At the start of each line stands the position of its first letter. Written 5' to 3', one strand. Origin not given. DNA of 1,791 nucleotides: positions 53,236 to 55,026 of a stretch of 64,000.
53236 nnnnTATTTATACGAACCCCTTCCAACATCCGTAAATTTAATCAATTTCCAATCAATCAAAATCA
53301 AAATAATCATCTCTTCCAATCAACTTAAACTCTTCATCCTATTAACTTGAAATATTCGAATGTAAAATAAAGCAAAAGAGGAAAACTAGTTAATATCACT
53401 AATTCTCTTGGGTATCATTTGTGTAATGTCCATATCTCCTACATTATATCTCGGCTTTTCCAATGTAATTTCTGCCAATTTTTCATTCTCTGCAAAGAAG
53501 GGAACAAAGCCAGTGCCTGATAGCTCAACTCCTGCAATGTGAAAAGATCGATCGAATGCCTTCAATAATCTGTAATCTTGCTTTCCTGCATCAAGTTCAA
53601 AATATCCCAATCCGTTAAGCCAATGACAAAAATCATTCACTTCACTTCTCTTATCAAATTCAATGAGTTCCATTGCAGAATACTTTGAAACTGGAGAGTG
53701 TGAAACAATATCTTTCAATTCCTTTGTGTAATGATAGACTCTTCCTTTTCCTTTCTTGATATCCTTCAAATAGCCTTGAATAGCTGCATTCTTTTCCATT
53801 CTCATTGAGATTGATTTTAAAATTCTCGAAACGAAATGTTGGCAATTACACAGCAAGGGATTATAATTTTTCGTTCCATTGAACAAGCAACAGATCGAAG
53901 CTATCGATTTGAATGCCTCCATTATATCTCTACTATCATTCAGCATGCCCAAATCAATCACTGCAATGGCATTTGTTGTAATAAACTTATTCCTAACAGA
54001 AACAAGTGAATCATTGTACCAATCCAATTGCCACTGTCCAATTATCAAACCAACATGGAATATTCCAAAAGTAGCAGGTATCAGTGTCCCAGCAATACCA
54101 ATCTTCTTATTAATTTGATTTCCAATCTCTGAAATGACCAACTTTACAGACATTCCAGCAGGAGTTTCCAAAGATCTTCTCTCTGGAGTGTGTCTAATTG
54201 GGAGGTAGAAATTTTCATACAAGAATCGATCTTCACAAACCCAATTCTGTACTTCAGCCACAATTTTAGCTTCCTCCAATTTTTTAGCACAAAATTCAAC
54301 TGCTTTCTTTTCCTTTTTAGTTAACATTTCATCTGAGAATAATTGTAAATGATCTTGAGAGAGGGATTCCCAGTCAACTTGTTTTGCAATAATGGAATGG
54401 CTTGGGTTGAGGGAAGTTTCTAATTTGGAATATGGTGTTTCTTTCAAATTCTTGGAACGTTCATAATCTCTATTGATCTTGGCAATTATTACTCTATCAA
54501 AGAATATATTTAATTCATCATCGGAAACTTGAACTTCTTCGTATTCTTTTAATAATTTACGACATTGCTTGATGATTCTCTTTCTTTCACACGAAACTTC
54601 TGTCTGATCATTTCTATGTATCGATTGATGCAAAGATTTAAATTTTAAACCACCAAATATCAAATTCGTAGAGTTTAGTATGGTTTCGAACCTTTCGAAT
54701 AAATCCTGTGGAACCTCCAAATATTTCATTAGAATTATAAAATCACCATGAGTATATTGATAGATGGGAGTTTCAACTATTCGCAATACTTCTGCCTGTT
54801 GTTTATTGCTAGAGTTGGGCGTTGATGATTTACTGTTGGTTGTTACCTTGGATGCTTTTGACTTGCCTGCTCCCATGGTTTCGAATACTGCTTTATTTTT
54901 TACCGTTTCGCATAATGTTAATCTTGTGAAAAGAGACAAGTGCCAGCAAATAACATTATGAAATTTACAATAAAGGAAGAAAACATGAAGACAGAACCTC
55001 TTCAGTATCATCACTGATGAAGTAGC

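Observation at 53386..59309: Segmentally duplicated, N-myristoylated PPPDE/NlpC-P60-like proteins flanking a TPR/F-box gene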

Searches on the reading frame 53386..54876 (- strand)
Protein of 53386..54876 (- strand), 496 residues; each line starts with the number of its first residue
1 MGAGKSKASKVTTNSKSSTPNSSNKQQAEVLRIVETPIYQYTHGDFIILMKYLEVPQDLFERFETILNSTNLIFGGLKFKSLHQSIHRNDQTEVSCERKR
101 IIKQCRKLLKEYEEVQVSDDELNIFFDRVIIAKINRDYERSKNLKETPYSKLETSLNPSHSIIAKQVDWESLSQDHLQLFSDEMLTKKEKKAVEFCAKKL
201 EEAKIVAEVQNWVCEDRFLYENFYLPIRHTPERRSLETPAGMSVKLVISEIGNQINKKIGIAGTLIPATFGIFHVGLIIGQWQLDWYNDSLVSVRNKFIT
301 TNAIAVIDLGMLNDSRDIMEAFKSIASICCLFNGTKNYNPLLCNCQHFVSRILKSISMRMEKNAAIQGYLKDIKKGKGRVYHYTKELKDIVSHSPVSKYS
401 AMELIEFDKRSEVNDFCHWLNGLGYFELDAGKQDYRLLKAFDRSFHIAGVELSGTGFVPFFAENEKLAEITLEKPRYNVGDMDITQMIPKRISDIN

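Call 4: search_protein_families(library=pfam, proteins=[window:53386-54876:-], max_evalue=1)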
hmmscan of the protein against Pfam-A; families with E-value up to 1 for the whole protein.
window:53386-54876:- (496 aa): 4 families
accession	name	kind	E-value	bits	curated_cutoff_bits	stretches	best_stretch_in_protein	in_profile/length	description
PF11546.13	CompInhib_SCIN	-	0.0088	16.5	23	1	88-134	33-79/114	Staphylococcal complement inhibitor SCIN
PF21858.2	DUF6914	-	0.066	13.4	27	1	99-203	44-147/172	Family of unknown function (DUF6914)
PF05608.18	RTE1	-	0.099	13.2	29.4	1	334-362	106-134/149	RTE1-like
PF04970.19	LRAT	-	0.38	11.5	24.3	0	323-352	85-114/120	Lecithin retinol acyltransferase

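Call 5: find_homologous_proteins(query=window:53386-54876:-, max_evalue=0.001)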
Query window:53386-54876:- (496 aa): 8 proteins with E <= 0.001 among 7606 candidates.
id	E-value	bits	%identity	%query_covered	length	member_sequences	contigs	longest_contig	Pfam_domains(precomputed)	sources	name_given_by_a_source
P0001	0.0e+0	1119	100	100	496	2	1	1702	-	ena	-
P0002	4.4e-101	357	42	95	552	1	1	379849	-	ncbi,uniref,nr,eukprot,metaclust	ncbi:predicted protein [Naegleria gruberi]|uniref:Predicted protein n=1 Tax=Naegleria gruberi TaxID=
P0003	4.1e-79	285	36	93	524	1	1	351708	-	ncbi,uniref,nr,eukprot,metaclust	ncbi:hypothetical protein NAEGRDRAFT_80841 [Naegleria gruberi]|uniref:PPPDE domain-containing protei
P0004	4.6e-65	239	32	98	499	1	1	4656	-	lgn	-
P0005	1.6e-62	230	31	96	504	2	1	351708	-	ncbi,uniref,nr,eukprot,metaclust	ncbi:predicted protein [Naegleria gruberi]|uniref:Predicted protein n=1 Tax=Naegleria gruberi TaxID=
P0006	3.5e-62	229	32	91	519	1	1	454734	-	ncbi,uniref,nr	ncbi:hypothetical protein C9374_008998 [Naegleria lovaniensis]|uniref:PPPDE domain-containing protei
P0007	5.9e-61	225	31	90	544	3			-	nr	nr:unnamed protein product [Naegleria fowleri]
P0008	1.7e-51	194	40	59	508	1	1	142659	-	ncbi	ncbi:hypothetical protein ABK040_000970 [Willaertia magna]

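Call 6: search_solved_structures(query=window:53386-54876:-, max_evalue=10, show_alignments=2)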
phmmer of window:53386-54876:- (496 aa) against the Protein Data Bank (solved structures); distinct sequences matched with E-value up to 10: 1.
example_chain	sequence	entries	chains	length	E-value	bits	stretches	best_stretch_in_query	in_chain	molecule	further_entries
1z6m_A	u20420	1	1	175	0.32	13.3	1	104-204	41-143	conserved hypothetical protein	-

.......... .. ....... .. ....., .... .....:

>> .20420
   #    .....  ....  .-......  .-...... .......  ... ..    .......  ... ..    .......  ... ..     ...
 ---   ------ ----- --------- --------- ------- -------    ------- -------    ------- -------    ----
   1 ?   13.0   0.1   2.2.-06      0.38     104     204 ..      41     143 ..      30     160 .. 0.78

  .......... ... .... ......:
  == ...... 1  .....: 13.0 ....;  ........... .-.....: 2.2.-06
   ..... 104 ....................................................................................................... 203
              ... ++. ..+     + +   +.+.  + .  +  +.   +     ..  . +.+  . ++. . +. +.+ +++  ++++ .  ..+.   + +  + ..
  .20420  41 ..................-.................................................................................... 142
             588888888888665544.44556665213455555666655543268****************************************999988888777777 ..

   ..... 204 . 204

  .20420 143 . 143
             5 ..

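Call 11: search_solved_structures(query=A1, max_evalue=10, show_alignments=3)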
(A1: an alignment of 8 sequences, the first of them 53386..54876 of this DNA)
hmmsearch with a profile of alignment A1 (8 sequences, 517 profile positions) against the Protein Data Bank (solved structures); distinct sequences matched with E-value up to 10: 0.

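Call 14: find_encoding_contigs(protein=P0003, flank=10000, max_places=3)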
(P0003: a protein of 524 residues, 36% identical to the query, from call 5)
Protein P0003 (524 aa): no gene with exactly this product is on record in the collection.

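Call 15: find_encoding_contigs(protein=P0005, flank=10000, max_places=3)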
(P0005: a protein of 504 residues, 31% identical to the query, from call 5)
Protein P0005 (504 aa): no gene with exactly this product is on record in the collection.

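Call 16: predict_structure(alignment_id=A1)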
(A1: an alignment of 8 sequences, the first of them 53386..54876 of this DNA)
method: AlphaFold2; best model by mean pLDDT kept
length: 496 residues; sequences in the alignment: 8
mean_pLDDT: 68.8   pTM: 0.57
mean pLDDT of the five models: 68.8, 67.2, 64.6, 63.8, 53.6
residues with pLDDT >= 90: 13; 70-90: 290; 50-70: 97; < 50: 96
segments of 3 or more residues with pLDDT < 50: 1-25, 145-180, 253-271, 453-456, 465-469, 491-496
pLDDT, mean of each block of 10 residues (from residue 1): 31 29 52 77 82 82 77 64 78 82 78 70 85 81 50 30 32 37 57 59 59 75 77 76 86 41 37 77 73 75 82 84 86 64 71 81 80 76 90 81 87 89 87 88 82 55 55 76 67 37
secondary structure, 60 per line:
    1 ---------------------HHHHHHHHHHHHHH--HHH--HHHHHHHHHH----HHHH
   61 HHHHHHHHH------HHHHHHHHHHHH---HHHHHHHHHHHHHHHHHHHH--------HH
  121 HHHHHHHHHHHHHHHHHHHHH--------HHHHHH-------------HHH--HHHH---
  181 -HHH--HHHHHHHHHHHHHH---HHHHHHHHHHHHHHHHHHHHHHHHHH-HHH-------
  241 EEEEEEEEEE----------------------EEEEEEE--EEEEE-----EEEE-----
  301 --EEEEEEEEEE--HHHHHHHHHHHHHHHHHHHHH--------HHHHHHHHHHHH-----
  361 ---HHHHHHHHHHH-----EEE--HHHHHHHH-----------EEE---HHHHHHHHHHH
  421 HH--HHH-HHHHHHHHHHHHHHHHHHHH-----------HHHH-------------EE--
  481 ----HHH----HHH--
elements in order: H22-35 H43-52 H57-69 H76-87 H91-110 H119-141 H150-155 H174-177 H187-200 H204-229 E241-250 E273-279 E282-286 E292-295 E303-312 H315-335 H344-355 H364-374 E380-382 H385-392 E404-406 H410-422 H429-448 H460-463

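Call 17: find_encoding_contigs(protein=P0006, flank=10000, max_places=3)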
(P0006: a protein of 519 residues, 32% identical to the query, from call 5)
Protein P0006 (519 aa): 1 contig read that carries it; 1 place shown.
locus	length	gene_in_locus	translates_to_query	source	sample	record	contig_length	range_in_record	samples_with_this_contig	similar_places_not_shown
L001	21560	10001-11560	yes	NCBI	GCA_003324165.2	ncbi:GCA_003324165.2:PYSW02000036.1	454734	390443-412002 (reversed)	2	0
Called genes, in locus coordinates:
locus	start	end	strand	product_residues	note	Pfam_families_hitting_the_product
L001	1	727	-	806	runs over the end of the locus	PF00615:RGS (weak)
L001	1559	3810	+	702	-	PF02417:Chromate_transp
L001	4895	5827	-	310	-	-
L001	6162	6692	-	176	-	-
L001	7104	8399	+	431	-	PF07065:D123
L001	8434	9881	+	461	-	PF01565:FAD_binding_4, PF08031:BBE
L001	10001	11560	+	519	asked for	-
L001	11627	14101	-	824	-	-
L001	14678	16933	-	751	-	PF02214:BTB_2, PF13599:Pentapeptide_4, PF00805:Pentapeptide, PF13599:Pentapeptide_4, PF00805:Pentapeptide, PF13599:Pentapeptide_4, PF00805:Pentapeptide, PF13599:Pentapeptide_4, +4 more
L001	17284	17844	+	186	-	-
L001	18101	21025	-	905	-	-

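Call 20: fold_search(model_id=the predicted structure, library=pdb)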
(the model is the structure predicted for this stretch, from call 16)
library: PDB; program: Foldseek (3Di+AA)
matches with E <= 10: 42; with E <= 0.001: 0
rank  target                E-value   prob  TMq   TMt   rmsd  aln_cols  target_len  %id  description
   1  8sxz_b                8.5e-01  0.02  0.08  0.06  34.8       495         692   10  Cryo-EM of the GDP-bound human dynamin polymer assembled on the membrane in the super constricted state (released 2024-05-01)
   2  3ebq                  9.8e-01  0.15  0.11  0.34  15.3       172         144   11  Crystal structure of human PPPDE1 (released 2008-11-04)
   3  7qoi_FE               9.8e-01  0.02  0.07  0.06  39.1       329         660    9  Unique vertex of the phicrAss001 virion (released 2023-03-29)
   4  7qoi_FC               1.4e+00  0.02  0.07  0.05  38.6       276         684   11  Unique vertex of the phicrAss001 virion (released 2023-03-29)
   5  7qoi_FF               1.4e+00  0.02  0.07  0.06  39.4       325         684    9  Unique vertex of the phicrAss001 virion (released 2023-03-29)
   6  7rtn_A                1.6e+00  0.02  0.06  0.10  23.9       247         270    9  Cryo-EM structure of bluetongue virus capsid protein VP5 at low endosomal pH (released 2021-11-03)
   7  2wp7                  1.9e+00  0.20  0.14  0.36   9.4       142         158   15  Crystal structure of deSUMOylase(DUF862) (released 2010-09-01)
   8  4cqi                  2.6e+00  0.04  0.05  0.16  20.7       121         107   16  Crystal structure of recombinant tubulin-binding cofactor A (TBCA) from Leishmania major (released 2014-11-26)
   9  7qoi_FJ               2.8e+00  0.01  0.07  0.05  39.8       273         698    9  Unique vertex of the phicrAss001 virion (released 2023-03-29)
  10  2ptq_B                3.2e+00  0.01  0.08  0.09  30.0       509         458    8  Crystal structure of Escherichia coli adenylosuccinate lyase mutant H171N with bound AMP and fumarate (released 2007-07-03)
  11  7qog_A                4.3e+00  0.01  0.07  0.05  39.2       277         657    8  Portal protein assembly of the phicrAss001 virion with C12 symmetry imposed (released 2023-03-29)
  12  6cnn_A                4.5e+00  0.07  0.07  0.09  18.5       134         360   12  Cryo-EM structure of the human SK4/calmodulin channel complex in the Ca2+ bound state I (released 2018-05-02)
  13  7qoi_FL               4.5e+00  0.01  0.07  0.06  37.9       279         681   10  Unique vertex of the phicrAss001 virion (released 2023-03-29)
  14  6ff6                  4.8e+00  0.02  0.07  0.12  18.8       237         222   10  Crystal structure of novel repeat protein BRIC1 (released 2018-09-05)
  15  2qga_C                4.8e+00  0.01  0.10  0.10  30.6       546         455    9  Plasmodium vivax adenylosuccinate lyase Pv003765 with AMP bound (released 2007-07-24)
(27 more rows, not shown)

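Call 21: search_protein_families(library=pfam, alignment_id=A1, max_evalue=10)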
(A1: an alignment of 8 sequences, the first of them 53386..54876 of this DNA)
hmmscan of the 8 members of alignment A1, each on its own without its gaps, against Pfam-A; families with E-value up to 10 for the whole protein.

A. member 1, window:53386-54876:- (496 aa): 4 families
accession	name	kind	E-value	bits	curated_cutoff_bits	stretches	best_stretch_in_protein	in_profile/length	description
PF11546.13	CompInhib_SCIN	-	0.0088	16.5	23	1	88-134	33-79/114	Staphylococcal complement inhibitor SCIN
PF21858.2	DUF6914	-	0.066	13.4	27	1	99-203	44-147/172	Family of unknown function (DUF6914)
PF05608.18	RTE1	-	0.099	13.2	29.4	1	334-362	106-134/149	RTE1-like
PF04970.19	LRAT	-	0.38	11.5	24.3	1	323-352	85-114/120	Lecithin retinol acyltransferase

B. families by the number of members that match (of 8 scanned): 8 families
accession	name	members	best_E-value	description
PF05903.20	Peptidase_C97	2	0.00075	PPPDE putative peptidase domain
PF04970.19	LRAT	2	0.38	Lecithin retinol acyltransferase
PF07842.17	GCFC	1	0.0045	GC-rich sequence DNA-binding factor-like protein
PF11546.13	CompInhib_SCIN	1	0.0088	Staphylococcal complement inhibitor SCIN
PF10719.14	ComFB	1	0.062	Late competence development protein ComFB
PF21858.2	DUF6914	1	0.066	Family of unknown function (DUF6914)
PF05608.18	RTE1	1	0.099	RTE1-like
PF18616.6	CdiI_3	1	0.14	CDI immunity proteins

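Call 23: search_protein_families(library=pfam, proteins=[P0003, P0004, P0005, P0006, P0007, P0008], max_evalue=10)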
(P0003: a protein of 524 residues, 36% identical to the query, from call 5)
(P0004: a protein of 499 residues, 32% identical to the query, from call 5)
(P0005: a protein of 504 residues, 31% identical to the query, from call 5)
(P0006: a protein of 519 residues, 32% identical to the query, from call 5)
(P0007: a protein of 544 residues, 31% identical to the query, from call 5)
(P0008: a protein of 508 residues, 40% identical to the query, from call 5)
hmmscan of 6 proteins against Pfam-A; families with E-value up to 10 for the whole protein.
P0003 (524 aa): 1 family
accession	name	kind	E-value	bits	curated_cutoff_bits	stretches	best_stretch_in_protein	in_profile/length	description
PF05903.20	Peptidase_C97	-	0.00075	19.8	29.2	1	264-378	3-122/151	PPPDE putative peptidase domain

P0004 (499 aa): 0 families

P0005 (504 aa): 1 family
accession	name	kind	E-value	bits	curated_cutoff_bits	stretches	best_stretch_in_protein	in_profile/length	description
PF18616.6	CdiI_3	-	0.14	12.6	28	1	15-55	14-54/95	CDI immunity proteins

P0006 (519 aa): 2 families
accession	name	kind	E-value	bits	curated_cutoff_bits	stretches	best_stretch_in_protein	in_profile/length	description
PF07842.17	GCFC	-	0.0045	17.1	28.1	1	25-148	44-170/275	GC-rich sequence DNA-binding factor-like protein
PF05903.20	Peptidase_C97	-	0.014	15.7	29.2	1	276-363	31-122/151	PPPDE putative peptidase domain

P0007 (544 aa): 0 families

P0008 (508 aa): 1 family
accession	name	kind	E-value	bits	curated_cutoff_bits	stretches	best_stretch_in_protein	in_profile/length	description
PF10719.14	ComFB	-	0.062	13.8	25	1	399-442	5-51/83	Late competence development protein ComFB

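Call 28: find_encoding_contigs(protein=P0008, flank=10000, max_places=3)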
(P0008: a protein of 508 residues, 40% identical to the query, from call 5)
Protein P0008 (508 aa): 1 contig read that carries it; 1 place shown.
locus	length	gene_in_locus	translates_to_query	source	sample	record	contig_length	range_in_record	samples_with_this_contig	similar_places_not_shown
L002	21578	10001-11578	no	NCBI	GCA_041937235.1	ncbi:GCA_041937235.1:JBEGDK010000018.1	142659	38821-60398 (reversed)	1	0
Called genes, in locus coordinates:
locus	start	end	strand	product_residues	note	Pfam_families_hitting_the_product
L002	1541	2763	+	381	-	-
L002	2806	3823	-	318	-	PF02214:BTB_2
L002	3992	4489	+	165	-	-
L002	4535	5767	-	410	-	PF24814:WD40_Prp19, PF24817:WD40_WDHD1_1st, PF25175:Beta-prop_WDR5, PF23414:Beta-prop_EML_2, PF25174:Beta-prop_THOC3, PF24805:EIF3I, PF24796:WDR55, PF25173:Beta-prop_WDR3_1st, +17 more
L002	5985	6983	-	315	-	-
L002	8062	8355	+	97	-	-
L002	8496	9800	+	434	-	PF00481:PP2C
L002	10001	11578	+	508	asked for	-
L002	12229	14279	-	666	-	PF00615:RGS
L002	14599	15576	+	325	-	-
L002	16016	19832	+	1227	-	PF02342:TerD (weak), PF00168:C2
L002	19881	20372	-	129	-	PF03650:MPC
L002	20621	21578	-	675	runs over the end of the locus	PF10198:Ada3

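Call 29: find_encoding_contigs(protein=P0004, flank=10000, max_places=3)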
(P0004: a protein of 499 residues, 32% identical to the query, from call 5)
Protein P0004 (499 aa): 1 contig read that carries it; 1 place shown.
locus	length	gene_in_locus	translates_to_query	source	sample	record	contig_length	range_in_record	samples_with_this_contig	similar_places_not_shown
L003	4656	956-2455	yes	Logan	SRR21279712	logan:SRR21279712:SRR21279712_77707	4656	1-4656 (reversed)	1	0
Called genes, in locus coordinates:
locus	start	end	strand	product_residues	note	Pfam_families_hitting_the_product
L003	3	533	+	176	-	?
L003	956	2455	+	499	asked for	-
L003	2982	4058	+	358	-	-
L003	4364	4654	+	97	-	?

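Call 31: search_protein_representatives(alignment_id=A1)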
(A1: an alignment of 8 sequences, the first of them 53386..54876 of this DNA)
Query: 8 sequences, 517 profile positions. Proteins with E-value up to 0.001 (for the whole library): 770; up to 1e-10: 370; up to 1e-30: 50. The best 150 are listed.
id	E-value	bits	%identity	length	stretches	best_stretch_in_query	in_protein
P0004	4.7e-224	761.5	-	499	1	1-512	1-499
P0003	6.4e-223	757.8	-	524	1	3-512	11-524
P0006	9.4e-222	753.9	-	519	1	1-512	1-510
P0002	2.1e-197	673.5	-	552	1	1-512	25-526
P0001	5.0e-183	626.1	-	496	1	5-517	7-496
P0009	2.9e-172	590.6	-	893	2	150-512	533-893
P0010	1.7e-133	462.7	-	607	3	144-419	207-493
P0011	7.5e-129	447.4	-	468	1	78-512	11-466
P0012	1.5e-123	429.9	-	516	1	18-512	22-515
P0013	4.4e-117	408.6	-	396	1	141-505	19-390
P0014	7.5e-114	397.9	-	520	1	18-511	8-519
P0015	3.9e-111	388.9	-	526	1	25-512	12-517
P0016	7.2e-95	335.3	-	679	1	1-440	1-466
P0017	5.5e-81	289.4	-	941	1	161-506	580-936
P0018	6.6e-81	289.2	-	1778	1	163-505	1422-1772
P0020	1.1e-59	219.1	-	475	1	129-506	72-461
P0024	2.7e-50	188.2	-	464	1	157-461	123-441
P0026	1.8e-44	169.0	-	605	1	128-466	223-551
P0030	4.9e-42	160.9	-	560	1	16-461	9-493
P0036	1.9e-37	145.8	-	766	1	145-463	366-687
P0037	7.0e-35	137.3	-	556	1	213-461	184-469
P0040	3.1e-34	135.2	-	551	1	143-461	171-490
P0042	1.1e-33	133.4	-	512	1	248-482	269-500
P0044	3.4e-33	131.8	-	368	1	247-460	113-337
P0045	5.0e-33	131.2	-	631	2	169-462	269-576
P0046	1.5e-32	129.7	-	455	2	239-458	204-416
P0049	4.6e-32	128.0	-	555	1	84-457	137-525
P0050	1.0e-31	126.9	-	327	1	238-464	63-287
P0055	2.1e-30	122.6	-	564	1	239-459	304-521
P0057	5.7e-29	117.8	-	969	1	236-458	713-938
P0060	1.7e-28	116.2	-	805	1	122-462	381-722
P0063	1.2e-27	113.5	-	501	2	241-461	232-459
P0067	3.3e-27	112.0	-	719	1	22-461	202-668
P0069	5.0e-27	111.4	-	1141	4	279-406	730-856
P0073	3.2e-26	108.8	-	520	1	244-461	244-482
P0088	8.9e-25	104.0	-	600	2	111-500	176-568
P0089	9.9e-25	103.8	-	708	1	235-466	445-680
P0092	1.2e-24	103.6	-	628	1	238-459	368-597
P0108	9.9e-24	100.5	-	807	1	210-489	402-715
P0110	1.5e-23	99.9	-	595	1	243-459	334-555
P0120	6.7e-23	97.8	-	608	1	244-459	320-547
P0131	2.9e-22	95.7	-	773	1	224-459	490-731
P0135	7.8e-22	94.3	-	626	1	245-461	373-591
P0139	1.2e-21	93.6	-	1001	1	246-458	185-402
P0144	3.7e-21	92.1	-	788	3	187-462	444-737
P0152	1.6e-20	90.0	-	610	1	242-459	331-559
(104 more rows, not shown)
